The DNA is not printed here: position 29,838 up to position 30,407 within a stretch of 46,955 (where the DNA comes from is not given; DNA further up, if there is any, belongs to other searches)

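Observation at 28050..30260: Mosaic tailspike: GC-normal N-terminal anchor fused to an AT-rich beta-helix-like receptor-binding/depolymerase-like domain with an AT-rich satellite ORF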

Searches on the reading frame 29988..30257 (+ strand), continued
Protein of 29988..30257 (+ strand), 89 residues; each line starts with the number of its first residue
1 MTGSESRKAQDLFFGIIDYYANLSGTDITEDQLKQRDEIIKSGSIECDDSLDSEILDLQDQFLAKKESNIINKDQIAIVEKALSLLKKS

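Call 93: search_protein_families(library=pfam, alignment_id=A3, max_evalue=1)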
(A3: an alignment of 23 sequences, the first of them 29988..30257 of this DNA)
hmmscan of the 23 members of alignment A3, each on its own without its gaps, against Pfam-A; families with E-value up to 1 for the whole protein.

A. member 1, window:29988-30257:+ (89 aa): 0 families

B. families by the number of members that match (of 23 scanned): 7 families
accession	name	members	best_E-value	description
PF24951.3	LisH_PAC1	3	0.087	PAC1 LisH domain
PF24531.2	ANC1_spectrin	1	0.018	Nuclear anchorage protein 1, spectrin repeat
PF03386.19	ENOD93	1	0.05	Early nodulin 93 ENOD93 protein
PF00761.25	Polyoma_coat2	1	0.087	Polyomavirus coat protein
PF07862.16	Nif11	1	0.16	Nif11 domain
PF11641.13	Antigen_Bd37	1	0.18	Glycosylphosphatidylinositol-anchored merozoite surface protein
PF04083.22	Abhydro_lipase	1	0.2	Partial alpha/beta-hydrolase lipase region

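Call 94: search_solved_structures(query=L015:2655-3233:-, max_evalue=0.00001)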
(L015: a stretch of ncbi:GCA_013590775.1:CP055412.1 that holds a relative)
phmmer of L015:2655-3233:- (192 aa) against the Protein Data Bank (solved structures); distinct sequences matched with E-value up to 0.00001: 18.
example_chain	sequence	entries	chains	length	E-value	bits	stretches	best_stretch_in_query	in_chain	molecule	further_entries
4m6f_A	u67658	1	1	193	1.5e-70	240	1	1-180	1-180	DNA-invertase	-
3uj3_X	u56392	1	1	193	5.1e-70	238.2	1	1-180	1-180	DNA-invertase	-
2gm4_A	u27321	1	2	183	1.3e-30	109.9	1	2-178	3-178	Transposon gamma-delta resolvase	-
1zr2_A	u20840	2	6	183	4.9e-28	101.5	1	2-178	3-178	Transposon gamma-delta resolvase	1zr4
1gdt_A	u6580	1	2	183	7.1e-28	101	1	2-178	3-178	PROTEIN (GAMMA DELTA RESOLVASE)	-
5cy1_A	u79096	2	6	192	6.6e-27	97.8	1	2-179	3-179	Transposon Tn3 resolvase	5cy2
1gdr_A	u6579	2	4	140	6.1e-25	91.4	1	2-134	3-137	GAMMA DELTA-RESOLVASE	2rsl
2gm5_A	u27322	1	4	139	2.2e-24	89.6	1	2-130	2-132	Transposon gamma-delta resolvase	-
1ght_A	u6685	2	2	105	1e-17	67.9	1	2-101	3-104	TRANSPOSON GAMMA-DELTA RESOLVASE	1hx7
2r0q_C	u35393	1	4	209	6.5e-16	62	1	1-176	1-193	Putative transposon Tn552 DNA-invertase bin3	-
3bvp_A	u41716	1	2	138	1.8e-13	54.1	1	35-118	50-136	TP901-1 Integrase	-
5c35_A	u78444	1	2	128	3.6e-13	53.1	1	1-87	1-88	Recombinase Sin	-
5c32_B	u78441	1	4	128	9.2e-13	51.7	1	1-87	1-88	Putative transposon Tn552 DNA-invertase bin3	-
5c34_B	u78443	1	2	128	9.4e-13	51.7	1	1-87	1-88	Putative transposon Tn552 DNA-invertase bin3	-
5c31_A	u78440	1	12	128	1.1e-12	51.5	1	1-87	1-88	Sin, putative plasmid resolvase dimer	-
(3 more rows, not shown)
